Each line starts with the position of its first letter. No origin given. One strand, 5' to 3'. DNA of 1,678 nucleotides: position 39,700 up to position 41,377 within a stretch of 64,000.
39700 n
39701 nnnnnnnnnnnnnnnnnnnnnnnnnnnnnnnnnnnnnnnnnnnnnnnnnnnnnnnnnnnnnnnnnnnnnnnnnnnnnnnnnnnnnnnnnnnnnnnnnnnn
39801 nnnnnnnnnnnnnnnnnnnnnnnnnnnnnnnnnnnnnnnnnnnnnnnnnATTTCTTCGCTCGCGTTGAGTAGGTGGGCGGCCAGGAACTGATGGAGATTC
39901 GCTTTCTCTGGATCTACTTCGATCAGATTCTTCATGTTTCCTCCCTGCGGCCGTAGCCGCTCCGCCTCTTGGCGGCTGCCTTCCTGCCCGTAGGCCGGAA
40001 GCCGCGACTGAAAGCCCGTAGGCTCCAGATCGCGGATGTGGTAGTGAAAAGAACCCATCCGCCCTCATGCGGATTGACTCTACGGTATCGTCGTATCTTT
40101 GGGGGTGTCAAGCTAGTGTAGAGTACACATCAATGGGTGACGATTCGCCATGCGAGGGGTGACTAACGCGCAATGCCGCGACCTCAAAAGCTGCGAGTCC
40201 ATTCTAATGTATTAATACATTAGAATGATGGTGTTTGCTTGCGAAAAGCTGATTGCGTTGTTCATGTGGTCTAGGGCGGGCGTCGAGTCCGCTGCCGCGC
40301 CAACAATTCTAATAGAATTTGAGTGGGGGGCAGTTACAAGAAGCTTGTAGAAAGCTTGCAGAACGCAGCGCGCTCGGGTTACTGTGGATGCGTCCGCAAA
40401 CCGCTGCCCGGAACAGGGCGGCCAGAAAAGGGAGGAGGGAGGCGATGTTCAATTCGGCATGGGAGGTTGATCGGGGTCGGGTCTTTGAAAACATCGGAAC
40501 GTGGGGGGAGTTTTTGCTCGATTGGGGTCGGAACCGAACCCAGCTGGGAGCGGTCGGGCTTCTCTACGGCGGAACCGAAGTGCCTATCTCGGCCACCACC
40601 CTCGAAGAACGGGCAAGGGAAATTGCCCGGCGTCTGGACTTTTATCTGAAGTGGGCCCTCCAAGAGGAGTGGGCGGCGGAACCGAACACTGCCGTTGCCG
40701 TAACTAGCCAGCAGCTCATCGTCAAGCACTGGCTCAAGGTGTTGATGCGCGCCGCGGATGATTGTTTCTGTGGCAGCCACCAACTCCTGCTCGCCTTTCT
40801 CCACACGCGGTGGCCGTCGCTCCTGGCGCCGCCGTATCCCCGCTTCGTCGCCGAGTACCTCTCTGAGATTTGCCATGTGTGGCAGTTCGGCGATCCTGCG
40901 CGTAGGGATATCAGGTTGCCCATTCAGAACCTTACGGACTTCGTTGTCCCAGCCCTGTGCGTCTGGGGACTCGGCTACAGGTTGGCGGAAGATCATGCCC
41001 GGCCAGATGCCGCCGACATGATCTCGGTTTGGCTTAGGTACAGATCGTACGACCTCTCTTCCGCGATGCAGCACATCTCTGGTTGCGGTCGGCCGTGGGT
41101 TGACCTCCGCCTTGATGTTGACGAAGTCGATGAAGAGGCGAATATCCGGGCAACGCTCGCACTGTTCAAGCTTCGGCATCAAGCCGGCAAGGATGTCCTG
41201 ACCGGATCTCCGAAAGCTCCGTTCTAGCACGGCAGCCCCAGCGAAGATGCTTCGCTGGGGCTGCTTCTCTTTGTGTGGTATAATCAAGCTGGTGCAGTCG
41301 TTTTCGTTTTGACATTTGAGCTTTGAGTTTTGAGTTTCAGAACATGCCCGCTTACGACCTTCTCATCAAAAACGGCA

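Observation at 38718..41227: Two divergent high-GC genes of unknown function inserted into the mraY-murD cell-wall cluster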

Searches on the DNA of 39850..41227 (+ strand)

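Call 37: search_rna_families(source=window, start=39850, end=40500, threshold=evalue, max_evalue=5)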
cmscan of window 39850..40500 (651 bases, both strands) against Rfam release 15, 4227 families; matches with E-value up to 5: 0.
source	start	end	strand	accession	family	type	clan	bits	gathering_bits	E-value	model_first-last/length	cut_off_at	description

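Call 94: build_rna_model(alignment_id=A8, structure=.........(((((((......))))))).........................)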
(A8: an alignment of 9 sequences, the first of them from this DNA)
Model R1 built from alignment A8 (9 sequences, 54 columns); structure: as given.
model positions 49; base pairs 7; branch points 0; effective number of sequences 9; information 1.046 bits per position. Calibrated on 0.2 Mb of random sequence (short: E-values are rough).
structure used (alignment columns):
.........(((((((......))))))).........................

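Call 95: search_with_rna_model(model_id=R1, sources=[window, L001, L002, L005, L008, L009, L010, L012, L015, L017, L018, L020, L021, L023, L024, L025, L026, L027], max_evalue=10)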
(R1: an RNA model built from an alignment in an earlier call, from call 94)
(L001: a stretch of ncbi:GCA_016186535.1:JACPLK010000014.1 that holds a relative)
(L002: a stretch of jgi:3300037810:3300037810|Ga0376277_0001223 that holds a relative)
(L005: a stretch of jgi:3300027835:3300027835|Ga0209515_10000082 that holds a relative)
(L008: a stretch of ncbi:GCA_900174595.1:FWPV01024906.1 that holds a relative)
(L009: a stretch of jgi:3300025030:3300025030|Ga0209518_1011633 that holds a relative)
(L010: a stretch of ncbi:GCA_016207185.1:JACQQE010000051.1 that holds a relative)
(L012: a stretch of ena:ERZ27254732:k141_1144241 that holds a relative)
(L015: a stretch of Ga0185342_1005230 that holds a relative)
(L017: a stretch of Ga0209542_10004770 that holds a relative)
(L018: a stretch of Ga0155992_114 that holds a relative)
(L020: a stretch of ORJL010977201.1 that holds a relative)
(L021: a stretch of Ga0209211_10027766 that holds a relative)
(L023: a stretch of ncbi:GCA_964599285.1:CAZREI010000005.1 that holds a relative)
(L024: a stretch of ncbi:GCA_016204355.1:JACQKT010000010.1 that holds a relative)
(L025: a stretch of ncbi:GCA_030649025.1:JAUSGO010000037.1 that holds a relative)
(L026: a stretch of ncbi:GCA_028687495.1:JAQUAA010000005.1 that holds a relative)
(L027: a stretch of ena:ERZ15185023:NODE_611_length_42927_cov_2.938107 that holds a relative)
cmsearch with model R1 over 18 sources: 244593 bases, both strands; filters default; matches with E-value up to 10: 33.
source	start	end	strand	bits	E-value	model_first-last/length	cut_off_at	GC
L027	5954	6003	+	63.7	4.6e-25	1-49/49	no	0.44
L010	2470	2519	-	62.2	2.1e-24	1-49/49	no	0.64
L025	5926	5973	+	58.5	1.1e-22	1-49/49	no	0.62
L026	5952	6003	+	57.7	2.5e-22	1-49/49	no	0.48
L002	7958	8003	+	57.3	4.1e-22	1-49/49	no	0.5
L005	7957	8003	+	57.3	4.1e-22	1-49/49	no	0.53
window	40396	40447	+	54.8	5.9e-21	1-49/49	no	0.67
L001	7693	7744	-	54.8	5.9e-21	1-49/49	no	0.67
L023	5956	6003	+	52.9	4.2e-20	1-49/49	no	0.5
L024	5833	5880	+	49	2.8e-18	1-49/49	no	0.48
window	46847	46883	-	18.3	0.00047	1-49/49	no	0.62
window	33962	34007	+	17.4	0.0012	1-49/49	no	0.54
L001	15137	15183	-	14.7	0.021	1-49/49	no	0.55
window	47329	47366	-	14.3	0.033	1-49/49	no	0.63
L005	14384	14438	-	13.9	0.046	1-49/49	no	0.53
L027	2082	2106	+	13.4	0.086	1-49/49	no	0.28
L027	7602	7628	+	12.8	0.15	1-49/49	no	0.3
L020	10806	10840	+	12.6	0.19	1-49/49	no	0.4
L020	3856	3919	-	12.4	0.25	1-49/49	no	0.58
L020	9534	9557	+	11.7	0.51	1-49/49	no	0.42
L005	14159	14179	-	11.3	0.77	8-29/49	no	0.71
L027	7410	7445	+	11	1.1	1-49/49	no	0.39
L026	6762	6792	+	10.7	1.4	1-49/49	no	0.39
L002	5752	5795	+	10.1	2.8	1-49/49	no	0.32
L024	3131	3159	+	10.1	3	1-49/49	no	0.38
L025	3631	3671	+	9.4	5.8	1-49/49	no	0.41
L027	9909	9941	+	9.4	6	1-49/49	no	0.39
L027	5297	5327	+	9.1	8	1-49/49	no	0.26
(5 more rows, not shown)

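Call 113: search_rna_families(source=window, start=40385, end=40450, threshold=evalue, max_evalue=10)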
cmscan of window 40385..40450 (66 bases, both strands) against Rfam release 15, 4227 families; matches with E-value up to 10: 5.
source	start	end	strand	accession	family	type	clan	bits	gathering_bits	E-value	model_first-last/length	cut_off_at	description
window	40394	40431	+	RF03006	M23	Gene; sRNA;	-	14.3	41.2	0.97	1-53/53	no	M23 RNA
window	40424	40450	+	RF01918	mir-1249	Gene; miRNA;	-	13.6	83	0.89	1-27/75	3'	mir-1249 microRNA precursor family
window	40406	40434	+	RF03128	L31-Coriobacteria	Cis-reg; leader;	CL00118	10.8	33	8.3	1-33/33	no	L31-Coriobacteria ribosomal protein leader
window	40438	40450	+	RF01121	sR38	Gene; snRNA; snoRNA; CD-box;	-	6.8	50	9.3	1-13/59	3'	Small nucleolar RNA sR38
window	40385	40430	-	RF02042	HOTTIP_3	Gene; lncRNA;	-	1.9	50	7.8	27-74/353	3'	HOXA transcript at the distal tip, conserved region 3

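Call 114: search_rna_families(source=window, start=39925, end=40100, threshold=evalue, max_evalue=10)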
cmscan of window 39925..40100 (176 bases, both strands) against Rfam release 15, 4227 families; matches with E-value up to 10: 5.
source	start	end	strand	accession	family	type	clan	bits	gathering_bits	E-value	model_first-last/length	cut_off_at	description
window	39945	39981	-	RF03409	mir-646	Gene; miRNA;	-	13.8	70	6.1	1-86/86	no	mir-646 microRNA precursor family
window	39968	40017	+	RF00763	mir-339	Gene; miRNA;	-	13.7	60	8.5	1-92/92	no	mir-339 microRNA precursor family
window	39949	40005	+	RF02994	IMPDH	Gene; sRNA;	-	12.1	95.4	4.9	15-70/108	no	IMPDH RNA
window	39959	40016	-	RF02226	sX7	Gene; sRNA;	-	11.5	55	5.6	1-95/95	no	Xanthomonas sRNA sX7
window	39975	40079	+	RF01394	isrK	Gene; sRNA;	-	9.8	50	6.3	1-77/77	no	isrK Hfq binding RNA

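Call 115: search_rna_families(source=window, start=40385, end=40450, threshold=evalue, max_evalue=1, show_alignments=2)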
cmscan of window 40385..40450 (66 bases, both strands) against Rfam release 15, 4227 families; matches with E-value up to 1: 2.
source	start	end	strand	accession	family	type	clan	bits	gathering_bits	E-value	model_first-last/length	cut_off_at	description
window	40394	40431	+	RF03006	M23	Gene; sRNA;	-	14.3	41.2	0.97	1-53/53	no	M23 RNA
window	40424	40450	+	RF01918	mir-1249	Gene; miRNA;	-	13.6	83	0.89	1-27/75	3'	mir-1249 microRNA precursor family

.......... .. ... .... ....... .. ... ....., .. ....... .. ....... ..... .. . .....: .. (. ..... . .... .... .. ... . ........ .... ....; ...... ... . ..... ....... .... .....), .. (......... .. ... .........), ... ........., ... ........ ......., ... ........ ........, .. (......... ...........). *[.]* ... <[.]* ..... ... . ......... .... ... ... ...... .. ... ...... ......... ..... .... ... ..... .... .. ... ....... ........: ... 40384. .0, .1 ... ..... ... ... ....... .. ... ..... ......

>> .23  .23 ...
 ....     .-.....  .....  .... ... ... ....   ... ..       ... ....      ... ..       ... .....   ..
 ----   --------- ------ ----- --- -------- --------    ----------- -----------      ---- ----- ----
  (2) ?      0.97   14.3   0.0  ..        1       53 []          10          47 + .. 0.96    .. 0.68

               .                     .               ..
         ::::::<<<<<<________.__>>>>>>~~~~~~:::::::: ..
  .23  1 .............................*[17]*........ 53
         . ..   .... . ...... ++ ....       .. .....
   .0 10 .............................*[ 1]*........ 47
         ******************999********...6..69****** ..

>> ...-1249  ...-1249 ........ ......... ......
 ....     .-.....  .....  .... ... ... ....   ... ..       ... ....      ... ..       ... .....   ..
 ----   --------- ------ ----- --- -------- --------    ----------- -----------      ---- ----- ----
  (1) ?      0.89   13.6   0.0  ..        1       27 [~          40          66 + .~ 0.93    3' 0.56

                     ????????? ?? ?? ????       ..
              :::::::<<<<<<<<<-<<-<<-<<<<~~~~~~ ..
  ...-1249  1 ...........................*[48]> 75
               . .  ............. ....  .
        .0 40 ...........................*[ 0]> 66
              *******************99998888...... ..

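Call 119: search_rna_families(source=L024, start=5815, end=5885, threshold=evalue, max_evalue=10, show_alignments=1)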
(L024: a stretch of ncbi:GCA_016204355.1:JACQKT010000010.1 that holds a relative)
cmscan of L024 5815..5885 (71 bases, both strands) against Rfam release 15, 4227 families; matches with E-value up to 10: 5.
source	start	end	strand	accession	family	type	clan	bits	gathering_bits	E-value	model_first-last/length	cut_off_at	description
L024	5834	5885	-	RF01401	rseX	Gene; sRNA;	-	14.8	50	7.5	39-94/94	5'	rseX Hfq binding RNA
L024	5834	5885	-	RF02270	nse_sRNA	Gene;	-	12.8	75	4.6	11-73/73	5'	Neisseria sigma-E sRNA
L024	5830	5880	+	RF03012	Mu-gpT-DE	Gene; sRNA;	-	10.9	49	2.1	1-53/53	no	Mu-gpT-DE RNA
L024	5841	5870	+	RF03128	L31-Coriobacteria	Cis-reg; leader;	CL00118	10.8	33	8.8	1-33/33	no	L31-Coriobacteria ribosomal protein leader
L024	5834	5885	-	RF02784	SorX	Gene; sRNA;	-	8.8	46.6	7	15-73/73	5'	Singlet oxygen resistance RNA X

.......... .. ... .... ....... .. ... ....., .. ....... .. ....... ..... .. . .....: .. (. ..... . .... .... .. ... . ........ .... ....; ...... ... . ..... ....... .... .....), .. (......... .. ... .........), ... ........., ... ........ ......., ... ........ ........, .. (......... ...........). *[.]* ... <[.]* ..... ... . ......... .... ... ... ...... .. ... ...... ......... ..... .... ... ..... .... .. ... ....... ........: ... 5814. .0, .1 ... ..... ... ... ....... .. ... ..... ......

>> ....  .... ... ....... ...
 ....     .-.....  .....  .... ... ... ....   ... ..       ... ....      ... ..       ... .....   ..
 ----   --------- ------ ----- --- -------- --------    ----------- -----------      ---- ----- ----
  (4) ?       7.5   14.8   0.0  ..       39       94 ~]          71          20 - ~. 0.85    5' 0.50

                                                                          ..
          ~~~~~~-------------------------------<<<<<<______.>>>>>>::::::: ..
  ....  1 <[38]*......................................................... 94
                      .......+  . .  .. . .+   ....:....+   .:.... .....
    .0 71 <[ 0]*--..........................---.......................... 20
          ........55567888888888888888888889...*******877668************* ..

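Call 120: search_rna_families(source=L027, start=5940, end=6005, threshold=evalue, max_evalue=10, show_alignments=1)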
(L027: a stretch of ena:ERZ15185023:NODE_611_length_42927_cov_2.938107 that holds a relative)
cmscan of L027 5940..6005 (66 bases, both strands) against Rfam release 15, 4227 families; matches with E-value up to 10: 5.
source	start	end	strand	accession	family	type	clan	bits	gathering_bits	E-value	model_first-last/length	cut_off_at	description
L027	5954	6005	-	RF02846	Ref84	Gene; antisense;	-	15.8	52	3.7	35-87/87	5'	Enterococcus sRNA 84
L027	5964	5991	+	RF03128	L31-Coriobacteria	Cis-reg; leader;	CL00118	13.1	33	2.8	1-33/33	no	L31-Coriobacteria ribosomal protein leader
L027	5940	5985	+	RF04266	mir-9412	Gene; miRNA;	-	12.7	70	3.7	19-64/64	5'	mir-9412 microRNA precursor family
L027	5940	5963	+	RF02931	Bacilli-1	Gene; sRNA;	-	10.9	55.6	2.8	44-65/65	5'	Bacilli-1 RNA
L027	5951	5988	+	RF02098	DGCR5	Gene; lncRNA;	-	9.3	50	8.9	14-49/49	no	DiGeorge syndrome critical region gene 5 conserved region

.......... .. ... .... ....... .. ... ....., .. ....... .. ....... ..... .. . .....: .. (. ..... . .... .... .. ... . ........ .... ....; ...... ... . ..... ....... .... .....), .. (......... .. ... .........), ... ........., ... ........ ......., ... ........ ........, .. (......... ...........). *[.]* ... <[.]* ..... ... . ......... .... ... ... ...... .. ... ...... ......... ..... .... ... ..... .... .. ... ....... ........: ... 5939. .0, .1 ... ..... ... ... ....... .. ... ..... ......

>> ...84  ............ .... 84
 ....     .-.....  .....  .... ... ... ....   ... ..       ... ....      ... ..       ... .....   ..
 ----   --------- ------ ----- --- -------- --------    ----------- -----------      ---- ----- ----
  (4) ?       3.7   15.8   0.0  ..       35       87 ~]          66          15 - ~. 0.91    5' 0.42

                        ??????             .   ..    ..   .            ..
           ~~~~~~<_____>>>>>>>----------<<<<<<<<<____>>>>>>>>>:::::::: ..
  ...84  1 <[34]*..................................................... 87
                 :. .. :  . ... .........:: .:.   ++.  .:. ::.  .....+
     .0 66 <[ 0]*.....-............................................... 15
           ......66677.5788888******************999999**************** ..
